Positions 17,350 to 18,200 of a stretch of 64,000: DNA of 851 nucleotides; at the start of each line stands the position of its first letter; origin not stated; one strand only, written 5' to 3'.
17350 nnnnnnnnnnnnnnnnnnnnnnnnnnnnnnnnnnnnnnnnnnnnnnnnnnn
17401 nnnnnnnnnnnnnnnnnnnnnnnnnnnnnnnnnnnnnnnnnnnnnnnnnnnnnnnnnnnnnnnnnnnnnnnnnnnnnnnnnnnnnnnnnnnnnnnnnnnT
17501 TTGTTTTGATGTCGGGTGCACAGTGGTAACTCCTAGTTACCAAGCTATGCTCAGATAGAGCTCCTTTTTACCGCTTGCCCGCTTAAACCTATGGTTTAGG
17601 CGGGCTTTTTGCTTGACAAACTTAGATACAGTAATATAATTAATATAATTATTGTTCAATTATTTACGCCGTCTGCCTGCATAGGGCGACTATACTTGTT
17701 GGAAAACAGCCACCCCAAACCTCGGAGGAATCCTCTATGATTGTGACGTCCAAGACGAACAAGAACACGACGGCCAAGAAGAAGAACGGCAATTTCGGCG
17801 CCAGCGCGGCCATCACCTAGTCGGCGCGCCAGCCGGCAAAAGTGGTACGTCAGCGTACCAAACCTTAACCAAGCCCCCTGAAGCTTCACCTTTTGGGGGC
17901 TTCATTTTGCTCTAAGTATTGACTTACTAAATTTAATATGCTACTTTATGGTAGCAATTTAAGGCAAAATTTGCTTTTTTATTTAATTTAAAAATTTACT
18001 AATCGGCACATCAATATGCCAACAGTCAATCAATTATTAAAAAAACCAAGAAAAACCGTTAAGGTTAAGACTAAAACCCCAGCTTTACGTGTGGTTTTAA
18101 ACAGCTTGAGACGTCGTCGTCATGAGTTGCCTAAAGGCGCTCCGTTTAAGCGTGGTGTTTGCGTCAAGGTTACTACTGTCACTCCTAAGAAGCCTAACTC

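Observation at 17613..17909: Strongly expressed-looking GC3-rich 27-codon sORF with its own promoter and terminator immediately upstream of rpsL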

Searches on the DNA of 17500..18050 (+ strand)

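Call 4: search_rna_families(source=window, start=17500, end=18050, threshold=evalue, max_evalue=10, show_alignments=3)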
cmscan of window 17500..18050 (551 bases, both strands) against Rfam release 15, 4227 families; matches with E-value up to 10: 9.
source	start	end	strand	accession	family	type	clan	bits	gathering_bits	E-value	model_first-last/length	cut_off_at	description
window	17810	17908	+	RF00514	His_leader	Cis-reg; leader;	-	24.2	49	0.095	1-126/126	no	Histidine operon leader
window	17866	18007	-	RF01470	rli38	Gene; sRNA;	-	23.9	49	0.52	1-150/150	no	Listeria sRNA rli38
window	17959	18014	-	RF01587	snoR10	Gene; snRNA; snoRNA; CD-box;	-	20.2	65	4.8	1-71/71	no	small nucleolar RNA snoR10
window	17954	18018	+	RF02900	AaHKsRNA82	Gene; sRNA;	-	18.7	51.4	4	1-81/81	no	Aggregatibacter sRNA 82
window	17862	18022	-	RF00235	Plasmid_RNAIII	Gene;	-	16.5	60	5.3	1-131/131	no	Plasmid RNAIII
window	17865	17954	-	RF00514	His_leader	Cis-reg; leader;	-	16.1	49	4.1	1-126/126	no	Histidine operon leader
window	17857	17923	-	RF04041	MIR6154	Gene; miRNA;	-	14.7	100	4.8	1-77/77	no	MIR6154 microRNA precursor family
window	17853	18008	-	RF04192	carA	Cis-reg;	-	12.1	100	9.9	1-202/202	no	carA ncRNA motif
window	17897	18016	-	RF02546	LSU_trypano_mito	Gene; rRNA;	CL00112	11.1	60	6.6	145-561/561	no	Trypanosomatid mitochondrial large subunit ribosomal RNA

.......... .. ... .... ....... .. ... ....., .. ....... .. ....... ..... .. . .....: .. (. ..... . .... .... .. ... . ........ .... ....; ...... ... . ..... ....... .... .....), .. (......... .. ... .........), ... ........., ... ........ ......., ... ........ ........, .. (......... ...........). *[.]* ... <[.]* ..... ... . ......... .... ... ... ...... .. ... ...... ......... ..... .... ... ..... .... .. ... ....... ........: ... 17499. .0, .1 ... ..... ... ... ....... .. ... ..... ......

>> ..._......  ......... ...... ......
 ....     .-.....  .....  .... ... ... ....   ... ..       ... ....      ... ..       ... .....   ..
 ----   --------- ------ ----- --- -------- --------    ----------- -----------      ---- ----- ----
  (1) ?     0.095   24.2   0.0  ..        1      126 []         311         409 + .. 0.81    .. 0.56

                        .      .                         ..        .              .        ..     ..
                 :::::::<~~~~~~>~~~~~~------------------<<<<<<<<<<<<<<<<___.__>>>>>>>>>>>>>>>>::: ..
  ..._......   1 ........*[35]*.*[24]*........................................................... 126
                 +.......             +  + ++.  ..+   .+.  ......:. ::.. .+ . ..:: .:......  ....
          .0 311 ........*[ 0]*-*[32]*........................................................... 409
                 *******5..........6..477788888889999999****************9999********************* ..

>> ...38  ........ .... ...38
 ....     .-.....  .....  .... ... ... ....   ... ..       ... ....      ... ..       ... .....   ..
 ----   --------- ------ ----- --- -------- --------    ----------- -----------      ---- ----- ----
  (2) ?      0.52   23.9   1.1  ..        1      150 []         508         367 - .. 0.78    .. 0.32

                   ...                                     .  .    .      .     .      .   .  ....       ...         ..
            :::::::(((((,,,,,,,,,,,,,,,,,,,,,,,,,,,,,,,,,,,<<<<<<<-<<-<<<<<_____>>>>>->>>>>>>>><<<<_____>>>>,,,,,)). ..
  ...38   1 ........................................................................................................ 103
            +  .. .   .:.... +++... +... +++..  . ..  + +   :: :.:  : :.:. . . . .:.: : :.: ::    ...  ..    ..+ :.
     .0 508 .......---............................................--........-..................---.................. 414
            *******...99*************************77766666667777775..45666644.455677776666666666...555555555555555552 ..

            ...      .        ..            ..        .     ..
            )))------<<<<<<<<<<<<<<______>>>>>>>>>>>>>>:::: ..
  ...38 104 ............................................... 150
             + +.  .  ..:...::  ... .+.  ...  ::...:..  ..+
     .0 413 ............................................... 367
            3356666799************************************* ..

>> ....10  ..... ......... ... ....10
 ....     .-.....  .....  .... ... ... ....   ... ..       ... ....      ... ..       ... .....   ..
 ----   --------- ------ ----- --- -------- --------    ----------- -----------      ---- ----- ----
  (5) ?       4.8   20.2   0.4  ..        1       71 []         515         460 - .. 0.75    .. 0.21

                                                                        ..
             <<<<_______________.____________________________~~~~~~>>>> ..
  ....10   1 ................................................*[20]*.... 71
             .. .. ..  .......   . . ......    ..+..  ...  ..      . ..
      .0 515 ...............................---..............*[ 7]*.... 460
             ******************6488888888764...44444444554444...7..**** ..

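Call 10: search_dna_similar(query=window:17600-17920:+, collection=phages, mode=distant)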
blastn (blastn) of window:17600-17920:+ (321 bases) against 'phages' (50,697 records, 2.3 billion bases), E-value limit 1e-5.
No match.

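Call 78: search_dna_similar(query=window:17600-17920:+, collection=plasmids, mode=distant)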
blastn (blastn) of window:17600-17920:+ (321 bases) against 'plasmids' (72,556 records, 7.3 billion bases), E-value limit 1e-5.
No match.

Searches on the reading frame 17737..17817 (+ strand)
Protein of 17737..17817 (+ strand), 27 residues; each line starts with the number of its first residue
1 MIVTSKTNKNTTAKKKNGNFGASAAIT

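Call 50: search_protein_families(library=pfam, max_evalue=10, proteins=[window:17737-17817:+])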
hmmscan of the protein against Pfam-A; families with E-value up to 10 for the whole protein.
seq(27 aa): 0 families

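Call 51: search_protein_families(library=ncbifam, max_evalue=10, proteins=[window:17737-17817:+])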
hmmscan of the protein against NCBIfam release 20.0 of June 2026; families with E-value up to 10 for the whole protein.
seq(27 aa): 0 families
